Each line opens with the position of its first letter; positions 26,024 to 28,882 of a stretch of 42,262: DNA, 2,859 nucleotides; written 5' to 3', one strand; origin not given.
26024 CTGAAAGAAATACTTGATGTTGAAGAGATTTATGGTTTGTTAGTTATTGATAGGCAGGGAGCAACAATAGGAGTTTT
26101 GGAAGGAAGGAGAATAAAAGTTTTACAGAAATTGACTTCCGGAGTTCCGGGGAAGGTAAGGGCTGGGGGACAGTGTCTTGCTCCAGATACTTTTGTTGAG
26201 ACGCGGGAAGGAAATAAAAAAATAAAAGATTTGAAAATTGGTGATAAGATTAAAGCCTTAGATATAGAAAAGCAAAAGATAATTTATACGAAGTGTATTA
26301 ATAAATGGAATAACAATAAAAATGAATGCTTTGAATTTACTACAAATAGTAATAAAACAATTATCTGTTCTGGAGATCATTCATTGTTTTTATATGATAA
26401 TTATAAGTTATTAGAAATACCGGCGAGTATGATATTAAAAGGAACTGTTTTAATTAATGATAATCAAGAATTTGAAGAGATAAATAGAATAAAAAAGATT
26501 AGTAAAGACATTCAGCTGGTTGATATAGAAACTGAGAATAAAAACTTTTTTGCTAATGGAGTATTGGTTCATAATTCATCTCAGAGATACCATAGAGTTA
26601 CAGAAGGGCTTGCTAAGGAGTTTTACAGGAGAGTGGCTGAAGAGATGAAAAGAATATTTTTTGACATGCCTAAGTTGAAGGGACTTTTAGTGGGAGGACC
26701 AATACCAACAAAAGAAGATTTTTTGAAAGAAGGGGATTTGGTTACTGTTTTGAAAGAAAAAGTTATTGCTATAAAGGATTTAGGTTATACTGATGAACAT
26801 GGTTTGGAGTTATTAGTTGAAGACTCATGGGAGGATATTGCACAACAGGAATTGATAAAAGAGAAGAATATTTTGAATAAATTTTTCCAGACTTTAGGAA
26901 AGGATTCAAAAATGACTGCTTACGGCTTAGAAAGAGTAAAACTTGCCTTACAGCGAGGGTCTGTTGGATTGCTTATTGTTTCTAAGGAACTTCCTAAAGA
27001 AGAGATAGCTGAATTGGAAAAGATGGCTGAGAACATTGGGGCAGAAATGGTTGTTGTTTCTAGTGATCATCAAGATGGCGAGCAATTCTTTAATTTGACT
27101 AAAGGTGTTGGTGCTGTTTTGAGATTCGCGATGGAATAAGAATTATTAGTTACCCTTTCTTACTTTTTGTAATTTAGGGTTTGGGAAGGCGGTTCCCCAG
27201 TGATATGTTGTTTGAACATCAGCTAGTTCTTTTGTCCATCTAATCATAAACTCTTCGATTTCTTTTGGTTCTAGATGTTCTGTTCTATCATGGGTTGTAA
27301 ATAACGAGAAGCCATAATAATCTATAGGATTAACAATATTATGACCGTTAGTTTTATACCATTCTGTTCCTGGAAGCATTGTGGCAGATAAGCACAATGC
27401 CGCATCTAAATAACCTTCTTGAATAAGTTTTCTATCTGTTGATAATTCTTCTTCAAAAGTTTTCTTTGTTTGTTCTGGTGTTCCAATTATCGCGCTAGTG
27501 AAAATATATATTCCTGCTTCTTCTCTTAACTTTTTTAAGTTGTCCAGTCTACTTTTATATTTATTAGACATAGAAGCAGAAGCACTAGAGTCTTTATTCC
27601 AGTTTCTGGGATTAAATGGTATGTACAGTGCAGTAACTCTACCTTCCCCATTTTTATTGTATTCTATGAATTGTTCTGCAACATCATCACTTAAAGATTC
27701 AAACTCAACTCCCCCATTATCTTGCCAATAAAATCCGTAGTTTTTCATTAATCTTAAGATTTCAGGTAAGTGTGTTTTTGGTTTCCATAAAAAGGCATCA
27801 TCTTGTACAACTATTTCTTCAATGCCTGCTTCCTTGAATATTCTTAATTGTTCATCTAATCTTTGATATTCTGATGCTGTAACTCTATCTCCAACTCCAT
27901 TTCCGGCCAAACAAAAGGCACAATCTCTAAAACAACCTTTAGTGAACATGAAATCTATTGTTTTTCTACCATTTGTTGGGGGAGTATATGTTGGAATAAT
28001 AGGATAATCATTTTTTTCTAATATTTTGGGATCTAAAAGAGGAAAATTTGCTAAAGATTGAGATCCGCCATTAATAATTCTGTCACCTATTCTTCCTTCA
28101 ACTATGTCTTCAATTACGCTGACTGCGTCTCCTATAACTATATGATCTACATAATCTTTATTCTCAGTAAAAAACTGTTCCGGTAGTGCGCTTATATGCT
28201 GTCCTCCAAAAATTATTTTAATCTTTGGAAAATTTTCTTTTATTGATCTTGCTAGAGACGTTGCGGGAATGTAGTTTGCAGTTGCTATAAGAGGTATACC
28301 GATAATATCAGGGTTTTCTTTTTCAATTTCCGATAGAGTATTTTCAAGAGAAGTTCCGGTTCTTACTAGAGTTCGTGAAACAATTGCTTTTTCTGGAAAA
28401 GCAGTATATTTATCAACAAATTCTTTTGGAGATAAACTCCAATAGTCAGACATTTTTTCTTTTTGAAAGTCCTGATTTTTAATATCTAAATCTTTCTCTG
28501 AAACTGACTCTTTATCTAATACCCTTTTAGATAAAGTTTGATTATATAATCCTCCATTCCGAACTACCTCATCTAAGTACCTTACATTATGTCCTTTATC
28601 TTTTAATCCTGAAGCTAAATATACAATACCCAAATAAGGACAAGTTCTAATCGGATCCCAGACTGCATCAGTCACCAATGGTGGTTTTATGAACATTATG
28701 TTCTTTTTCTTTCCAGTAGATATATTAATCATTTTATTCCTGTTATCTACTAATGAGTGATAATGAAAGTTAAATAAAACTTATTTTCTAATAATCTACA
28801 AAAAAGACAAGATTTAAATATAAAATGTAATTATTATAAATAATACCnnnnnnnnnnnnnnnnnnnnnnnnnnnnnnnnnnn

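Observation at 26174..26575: A mini-intein is inserted exactly after the catalytic GGQ motif of release factor aRF1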

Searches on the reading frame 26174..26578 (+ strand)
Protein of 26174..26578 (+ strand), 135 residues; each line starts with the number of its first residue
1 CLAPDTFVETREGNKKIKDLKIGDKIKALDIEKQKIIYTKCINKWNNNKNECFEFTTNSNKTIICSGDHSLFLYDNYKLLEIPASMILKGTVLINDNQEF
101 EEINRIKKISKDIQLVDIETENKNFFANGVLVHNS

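Call 3: search_protein_families(library=pfam, proteins=[window:26174-26578:+], max_evalue=1)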
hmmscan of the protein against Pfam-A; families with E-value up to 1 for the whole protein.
window:26174-26578:+ (135 aa): 4 families
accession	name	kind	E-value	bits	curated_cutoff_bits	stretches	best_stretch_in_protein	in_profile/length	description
PF14890.11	Intein_splicing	-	2.2e-14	54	35.8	2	12-94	7-93/155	Intein splicing domain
PF01079.26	Hint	-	1.1e-06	28.9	29.7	1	1-94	13-115/213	Hint module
PF07591.16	PT-HINT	-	2.8e-05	24.8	27.7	1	8-134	2-136/137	Pretoxin HINT domain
PF13403.11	Hint_2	-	0.00013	22.8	28.4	1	1-38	2-39/147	Hint domain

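Call 4: search_protein_families(library=ncbifam, proteins=[window:26174-26578:+], max_evalue=1)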
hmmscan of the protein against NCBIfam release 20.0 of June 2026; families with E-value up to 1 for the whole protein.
window:26174-26578:+ (135 aa): 10 families
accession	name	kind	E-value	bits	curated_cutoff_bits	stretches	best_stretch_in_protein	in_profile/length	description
NF038136.1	rSAM_Rv_intein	exception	3.6e-10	39.3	700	2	1-72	76-149/574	intein-containing Rv2578c family radical SAM protein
TIGR01445.1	intein_Nterm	domain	7.4e-09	36.5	24.5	1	1-72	1-82/83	intein N-terminal splicing region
NF011418.0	PRK14845.1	equivalog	3.9e-05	21.6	756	1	95-134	435-474/1049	translation initiation factor IF-2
TIGR01443.1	intein_Cterm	domain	0.00017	21.7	15.6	1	117-135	4-24/24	intein C-terminal splicing region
NF047391.1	SA0570_fam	equivalog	0.00017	21.5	125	1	9-65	36-88/167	SA0570 family protein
NF038162.1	RtcB_rel_intein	exception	0.00031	18.8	1150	2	100-134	541-578/961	intein-containing RtcB family protein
NF007079.0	PRK09532.1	equivalog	0.0011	17.2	1525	1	1-82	775-858/876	DNA polymerase III subunit alpha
NF011303.0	PRK14715.1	equivalog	0.0055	13.8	1585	1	19-117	937-1028/1627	DNA-directed DNA polymerase II large subunit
NF011302.0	PRK14714.1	equivalog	0.0081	13.7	1791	1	21-120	978-1077/1350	DNA-directed DNA polymerase II large subunit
NF005852.0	PRK07773.1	equivalog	0.016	13.5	780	1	1-80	398-481/886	replicative DNA helicase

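Call 5: search_solved_structures(query=window:26174-26578:+, max_evalue=10, show_alignments=3)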
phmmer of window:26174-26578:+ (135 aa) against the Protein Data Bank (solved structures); distinct sequences matched with E-value up to 10: 24.
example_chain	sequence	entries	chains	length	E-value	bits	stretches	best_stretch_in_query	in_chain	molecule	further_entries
6qaz_A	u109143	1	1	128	3.3e-07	33.2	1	5-134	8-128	cyanophage-like gp41-1 intein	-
6riz_A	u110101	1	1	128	1.3e-05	28.1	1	5-134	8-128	gp41-1 intein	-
7m1a_AAA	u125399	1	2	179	0.0043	19.9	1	17-55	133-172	Galactose-binding like protein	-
8ubs_A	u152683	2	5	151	0.0048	19.7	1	56-134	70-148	NrdJ-1 | Nrdj-1 intein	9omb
9hth_A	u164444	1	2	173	0.013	18.3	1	48-134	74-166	DNA-directed DNA polymerase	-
7cfv_A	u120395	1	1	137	0.023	17.5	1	51-134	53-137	Spl DnaX mini-intein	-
2jmz_A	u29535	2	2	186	0.025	17.4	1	41-127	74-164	Hypothetical protein MJ0781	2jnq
5ol1_A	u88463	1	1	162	0.034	17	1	30-101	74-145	DNA polymerase III subunit alpha,DNA polymerase III subunit alpha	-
6y75_B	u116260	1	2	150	0.035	16.9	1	17-133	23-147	NAD(P)(+)--arginine ADP-ribosyltransferase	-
6y75_A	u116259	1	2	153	0.037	16.9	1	17-133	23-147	NAD(P)(+)--arginine ADP-ribosyltransferase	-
6tmm_BBB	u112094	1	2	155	0.038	16.8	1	17-133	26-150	NAD(P)(+)--arginine ADP-ribosyltransferase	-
6tmm_AAA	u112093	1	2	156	0.038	16.8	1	17-133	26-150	NAD(P)(+)--arginine ADP-ribosyltransferase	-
1zd7_A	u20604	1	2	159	0.058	16.2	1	30-86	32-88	DNA polymerase III alpha subunit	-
5ol5_A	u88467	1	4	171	0.062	16.1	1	30-86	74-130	DNA polymerase III subunit alpha,DNA polymerase III subunit alpha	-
4gig_A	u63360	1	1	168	0.064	16.1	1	30-86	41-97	DNA polymerase III subunit alpha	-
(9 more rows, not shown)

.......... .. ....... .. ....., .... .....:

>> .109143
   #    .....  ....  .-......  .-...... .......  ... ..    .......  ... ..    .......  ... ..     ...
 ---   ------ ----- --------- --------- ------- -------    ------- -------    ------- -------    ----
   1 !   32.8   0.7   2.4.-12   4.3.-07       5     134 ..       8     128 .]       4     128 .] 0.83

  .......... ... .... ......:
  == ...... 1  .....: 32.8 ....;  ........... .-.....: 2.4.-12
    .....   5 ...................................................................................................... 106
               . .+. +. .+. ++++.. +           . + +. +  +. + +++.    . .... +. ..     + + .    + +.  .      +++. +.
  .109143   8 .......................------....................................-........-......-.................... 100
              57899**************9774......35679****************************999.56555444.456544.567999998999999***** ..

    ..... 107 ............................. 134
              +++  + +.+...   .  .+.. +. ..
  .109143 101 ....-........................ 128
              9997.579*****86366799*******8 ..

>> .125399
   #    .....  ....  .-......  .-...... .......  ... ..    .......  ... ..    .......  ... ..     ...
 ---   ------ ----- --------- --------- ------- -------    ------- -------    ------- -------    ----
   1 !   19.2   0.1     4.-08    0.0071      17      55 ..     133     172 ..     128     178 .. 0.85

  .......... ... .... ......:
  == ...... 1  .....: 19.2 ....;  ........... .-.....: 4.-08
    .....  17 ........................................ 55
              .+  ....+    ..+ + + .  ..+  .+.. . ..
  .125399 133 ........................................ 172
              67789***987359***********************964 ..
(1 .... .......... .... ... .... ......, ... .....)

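Call 41: predict_structure(alignment_id=A1)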
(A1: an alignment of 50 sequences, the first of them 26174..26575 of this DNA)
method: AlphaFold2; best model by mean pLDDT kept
length: 134 residues; sequences in the alignment: 50
mean_pLDDT: 96.7   pTM: 0.89
mean pLDDT of the five models: 96.7, 96.4, 96.1, 95.3, 95.0
residues with pLDDT >= 90: 132; 70-90: 2; 50-70: 0; < 50: 0
segments of 3 or more residues with pLDDT < 50: none
pLDDT, mean of each block of 10 residues (from residue 1): 98 97 98 96 98 98 97 92 97 96 98 97 98 95
secondary structure, 60 per line:
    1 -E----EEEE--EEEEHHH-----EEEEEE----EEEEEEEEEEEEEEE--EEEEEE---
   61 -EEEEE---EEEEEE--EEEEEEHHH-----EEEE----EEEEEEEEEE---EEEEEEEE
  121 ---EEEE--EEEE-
elements in order: E7-10 E13-16 E25-30 E35-49 E52-57 E62-66 E70-75 E78-83 E92-95 E100-109 E113-120 E124-127 E130-133

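Call 44: fold_search(model_id=the predicted structure, library=pdb)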
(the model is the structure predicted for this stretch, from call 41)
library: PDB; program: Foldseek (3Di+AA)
matches with E <= 10: 239; with E <= 0.001: 65
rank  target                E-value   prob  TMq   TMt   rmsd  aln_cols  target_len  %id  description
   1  6riz                  1.5e-10  1.00  0.82  0.86   2.3       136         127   26  Crystal structure of gp41-1 intein (C1A, F65W, D107C) (released 2020-04-29)
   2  6qaz                  1.8e-10  1.00  0.84  0.88   2.0       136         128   26  Crystal structure of gp41-1 intein (released 2019-11-13)
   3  6y75_A                2.5e-10  1.00  0.87  0.77   2.6       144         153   20  BIL2 domain from T.thermophila BUBL1 locus (C1A-N143A) (released 2021-02-03)
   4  6y75_B                2.8e-10  1.00  0.88  0.79   2.2       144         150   21  BIL2 domain from T.thermophila BUBL1 locus (C1A-N143A) (released 2021-02-03)
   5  6tmm_BBB              4.9e-10  1.00  0.85  0.74   3.0       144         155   22  BIL2 domain from T.thermophila BUBL1 locus (C1A-N143A) (released 2020-12-16)
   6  6tmm_AAA              5.4e-10  1.00  0.85  0.74   2.7       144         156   21  BIL2 domain from T.thermophila BUBL1 locus (C1A-N143A) (released 2020-12-16)
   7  6rpq                  1.8e-09  1.00  0.86  0.48   4.1       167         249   20  Crystal structure of PhoCDC21-1 intein (released 2019-08-14)
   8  1at0                  5.6e-09  1.00  0.85  0.79   2.9       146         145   16  17-kDA fragment of hedgehog C-terminal autoprocessing domain (released 1997-11-12)
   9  6tyy                  5.9e-09  1.00  0.87  0.80   2.3       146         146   16  Hedgehog autoprocessing mutant D46H (released 2019-11-20)
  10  2lwy_MODEL_1_A        8.0e-09  1.00  0.89  0.86   1.6       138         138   20  Solution Structure of Bacterial Intein-Like domain from Clostridium thermocellum (released 2013-05-08)
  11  4o1r                  1.6e-08  1.00  0.86  0.81   2.1       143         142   24  Crystal structure of NpuDnaB intein (released 2014-03-19)
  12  8ubs_A                2.1e-08  1.00  0.86  0.77   2.3       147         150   22  Crystal structure of NrdJ-1 split intein fusion (released 2024-10-09)
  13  6rpp                  3.7e-08  1.00  0.84  0.68   4.3       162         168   21  Crystal structure of PabCDC21-1 intein (released 2019-08-14)
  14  6frh_B                4.1e-08  1.00  0.84  0.75   3.3       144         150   17  Crystal structure of Ssp DnaB Mini-Intein variant M86 (released 2019-01-30)
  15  2lqm_MODEL_1_A        5.6e-08  1.00  0.81  0.64   4.6       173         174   18  Solution Structures of RadA intein from Pyrococcus horikoshii (released 2012-05-16)
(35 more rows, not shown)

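Call 78: search_protein_representatives(alignment_id=A1)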
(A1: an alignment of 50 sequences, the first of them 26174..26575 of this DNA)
Query: 50 sequences, 134 profile positions. Proteins with E-value up to 0.001 (for the whole library): 13069; up to 1e-10: 1323; up to 1e-30: 23. The best 150 are listed.
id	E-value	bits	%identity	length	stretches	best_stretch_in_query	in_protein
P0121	1.7e-45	170.6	-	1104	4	1-134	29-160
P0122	2.2e-42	160.5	-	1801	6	1-134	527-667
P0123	8.2e-42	158.7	-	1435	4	1-134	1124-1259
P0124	1.2e-40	154.9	-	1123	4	1-134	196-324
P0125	2.4e-39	150.7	-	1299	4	1-134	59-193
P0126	6.3e-39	149.4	-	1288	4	1-134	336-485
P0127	5.3e-38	146.4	-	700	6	1-134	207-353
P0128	3.6e-36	140.4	-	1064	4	1-134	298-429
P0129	1.3e-35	138.7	-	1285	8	1-134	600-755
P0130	1.5e-35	138.5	-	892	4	1-132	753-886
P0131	1.5e-35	138.4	-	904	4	1-134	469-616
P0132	5.3e-35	136.7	-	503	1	1-134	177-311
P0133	3.9e-34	133.8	-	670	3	1-134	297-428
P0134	4.8e-34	133.6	-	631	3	1-134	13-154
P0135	1.7e-33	131.8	-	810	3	1-134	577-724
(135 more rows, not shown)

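Call 79: search_protein_families(library=pfam, proteins=[P0121, P0122, P0123, P0124, P0125, P0126, P0127, P0128], max_evalue=0.00001)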
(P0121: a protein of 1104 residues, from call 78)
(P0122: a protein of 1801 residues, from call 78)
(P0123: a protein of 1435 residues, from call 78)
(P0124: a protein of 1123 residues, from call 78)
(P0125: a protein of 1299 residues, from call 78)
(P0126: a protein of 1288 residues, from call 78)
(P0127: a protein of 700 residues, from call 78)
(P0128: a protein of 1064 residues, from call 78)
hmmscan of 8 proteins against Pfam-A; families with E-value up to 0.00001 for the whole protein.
P0121 (1104 aa): 6 families
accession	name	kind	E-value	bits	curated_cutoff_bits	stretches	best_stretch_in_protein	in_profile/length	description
PF07591.16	PT-HINT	-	8.5e-39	133.4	27.7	4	306-434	1-131/137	Pretoxin HINT domain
PF14890.11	Intein_splicing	-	2.7e-28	99.2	35.8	1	451-566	11-155/155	Intein splicing domain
PF04280.21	Tim44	-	3.5e-28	99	29.6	2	938-1071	9-146/147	Tim44-like domain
PF01079.26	Hint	-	2.9e-27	96.1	29.7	1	24-136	8-137/213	Hint module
PF13403.11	Hint_2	-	1.1e-25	91.2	28.4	1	436-495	2-59/147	Hint domain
PF14623.11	Vint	-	6.1e-07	29.8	27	0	435-504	1-65/166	Hint-domain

P0122 (1801 aa): 4 families
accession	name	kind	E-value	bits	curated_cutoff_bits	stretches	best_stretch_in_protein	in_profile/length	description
PF14890.11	Intein_splicing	-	4.7e-77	257.5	35.8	5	693-1027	7-155/155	Intein splicing domain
PF07230.16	Portal_T4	-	3.6e-47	161.5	22.9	3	1027-1117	188-279/433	Bacteriophage T4-like portal protein (Gp20)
PF07591.16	PT-HINT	-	1.2e-14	55.2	27.7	0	688-770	2-88/137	Pretoxin HINT domain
PF01079.26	Hint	-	1.3e-06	28.6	29.7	0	679-760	11-96/213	Hint module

P0123 (1435 aa): 9 families
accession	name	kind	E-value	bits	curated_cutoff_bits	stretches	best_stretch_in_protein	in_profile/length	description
PF07591.16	PT-HINT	-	1.2e-90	301.3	27.7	4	1131-1259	2-136/137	Pretoxin HINT domain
PF00082.27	Peptidase_S8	-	1.1e-43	150.1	21.8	1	242-497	1-274/288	Subtilase family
PF14890.11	Intein_splicing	-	9.8e-32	110.3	35.8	1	1139-1259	11-155/155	Intein splicing domain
PF18911.6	PKD_4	-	1.5e-19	70.2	27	1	527-611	1-84/85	PKD domain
PF01079.26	Hint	-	6e-19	68.9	29.7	0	951-1028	11-91/213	Hint module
PF08517.17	AXH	-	7.7e-18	65.5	33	0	1125-1201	1-86/116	Ataxin-1 and HBP1 module (AXH)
PF13403.11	Hint_2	-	1.9e-17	64.5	28.4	0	1123-1152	1-30/147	Hint domain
PF00801.26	PKD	-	9.3e-14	51.6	23.5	1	534-606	4-75/80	PKD domain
PF05203.21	Hom_end_hint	-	1.4e-11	45.2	32.1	0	1124-1193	1-74/228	Hom_end-associated Hint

P0124 (1123 aa): 7 families
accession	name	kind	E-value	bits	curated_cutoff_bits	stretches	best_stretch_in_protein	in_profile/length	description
PF14890.11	Intein_splicing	-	6.8e-30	104.4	35.8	1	646-867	11-155/155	Intein splicing domain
PF07591.16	PT-HINT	-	2.2e-27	96.4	27.7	3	203-286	2-90/137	Pretoxin HINT domain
PF13403.11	Hint_2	-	2.4e-19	70.6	28.4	0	630-667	1-38/147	Hint domain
PF01079.26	Hint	-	2.4e-11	44.1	29.7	0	331-410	12-95/213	Hint module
PF04055.27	Radical_SAM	-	2.1e-10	41.4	29.5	1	477-612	31-161/166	Radical SAM superfamily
PF02310.24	B12-binding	-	1.6e-06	28.4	32.1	1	59-128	50-120/121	B12 binding domain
PF14623.11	Vint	-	9.3e-06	26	27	0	631-722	2-79/166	Hint-domain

P0125 (1299 aa): 6 families
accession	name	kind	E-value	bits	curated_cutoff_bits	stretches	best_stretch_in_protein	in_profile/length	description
PF14890.11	Intein_splicing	-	7.2e-33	114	35.8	2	160-193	121-155/155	Intein splicing domain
PF05203.21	Hom_end_hint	-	4.3e-30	105.8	32.1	2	197-267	1-80/228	Hom_end-associated Hint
PF07591.16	PT-HINT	-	1.3e-20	74.5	27.7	1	66-193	2-136/137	Pretoxin HINT domain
PF01079.26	Hint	-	4.9e-13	49.6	29.7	0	869-979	11-135/213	Hint module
PF14623.11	Vint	-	7.6e-10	39.3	27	0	871-971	2-91/166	Hint-domain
PF05204.19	Hom_end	-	1.7e-07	31.8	21.1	1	394-497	2-95/110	Homing endonuclease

P0126 (1288 aa): 7 families
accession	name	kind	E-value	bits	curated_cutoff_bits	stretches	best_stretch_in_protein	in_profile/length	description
PF08517.17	AXH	-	5.6e-40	136.9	33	3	39-135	1-109/116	Ataxin-1 and HBP1 module (AXH)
PF01079.26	Hint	-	3e-35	122.2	29.7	3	330-458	7-132/213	Hint module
PF05203.21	Hom_end_hint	-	7.8e-26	91.9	32.1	1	38-76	1-39/228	Hom_end-associated Hint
PF14623.11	Vint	-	2.3e-19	70.2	27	0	37-113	1-71/166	Hint-domain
PF14890.11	Intein_splicing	-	2.4e-14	53.9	35.8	0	345-485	3-155/155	Intein splicing domain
PF13403.11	Hint_2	-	9.5e-13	49.2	28.4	0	38-69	2-32/147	Hint domain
PF07591.16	PT-HINT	-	2.4e-10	41.2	27.7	0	190-334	1-130/137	Pretoxin HINT domain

P0127 (700 aa): 8 families
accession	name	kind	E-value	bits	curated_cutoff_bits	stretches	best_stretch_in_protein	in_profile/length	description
PF01079.26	Hint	-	4.1e-31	108.7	29.7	2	56-177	10-133/213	Hint module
PF08517.17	AXH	-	8.4e-30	104.1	33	1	208-289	1-90/116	Ataxin-1 and HBP1 module (AXH)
PF05203.21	Hom_end_hint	-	3.4e-24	86.5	32.1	0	207-233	1-27/228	Hom_end-associated Hint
PF13403.11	Hint_2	-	9.3e-18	65.5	28.4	0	207-251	2-45/147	Hint domain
PF14890.11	Intein_splicing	-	1.8e-17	64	35.8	0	214-286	1-79/155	Intein splicing domain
PF14623.11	Vint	-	8.1e-17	62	27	0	207-310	2-90/166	Hint-domain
PF07591.16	PT-HINT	-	8.7e-14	52.4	27.7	0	71-199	6-123/137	Pretoxin HINT domain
PF22042.2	EF-G_D2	-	4.5e-06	27.1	27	0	45-91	24-73/84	Elongation factor G domain 2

P0128 (1064 aa): 5 families
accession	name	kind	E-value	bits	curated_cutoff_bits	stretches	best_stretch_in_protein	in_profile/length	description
PF07591.16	PT-HINT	-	3.6e-44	150.8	27.7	4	441-563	3-128/137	Pretoxin HINT domain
PF13403.11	Hint_2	-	8.8e-28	98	28.4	0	26-62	2-38/147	Hint domain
PF14890.11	Intein_splicing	-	1.6e-25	90.1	35.8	0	453-526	18-99/155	Intein splicing domain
PF01079.26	Hint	-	1e-21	78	29.7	0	22-92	9-84/213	Hint module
PF04280.21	Tim44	-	1.6e-10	41.7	29.6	1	840-932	14-102/147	Tim44-like domain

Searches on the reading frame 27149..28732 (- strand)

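Call 48: search_protein_families(library=pfam, proteins=[window:27149-28732:-], max_evalue=0.001)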
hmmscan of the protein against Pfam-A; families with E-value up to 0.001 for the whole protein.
window:27149-28732:- (528 aa): 2 families
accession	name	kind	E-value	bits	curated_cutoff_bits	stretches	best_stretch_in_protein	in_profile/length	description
PF02310.24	B12-binding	-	1.2e-16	61.1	32.1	1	130-210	41-120/121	B12 binding domain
PF04055.27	Radical_SAM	-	1.4e-06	29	29.5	1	263-429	3-162/166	Radical SAM superfamily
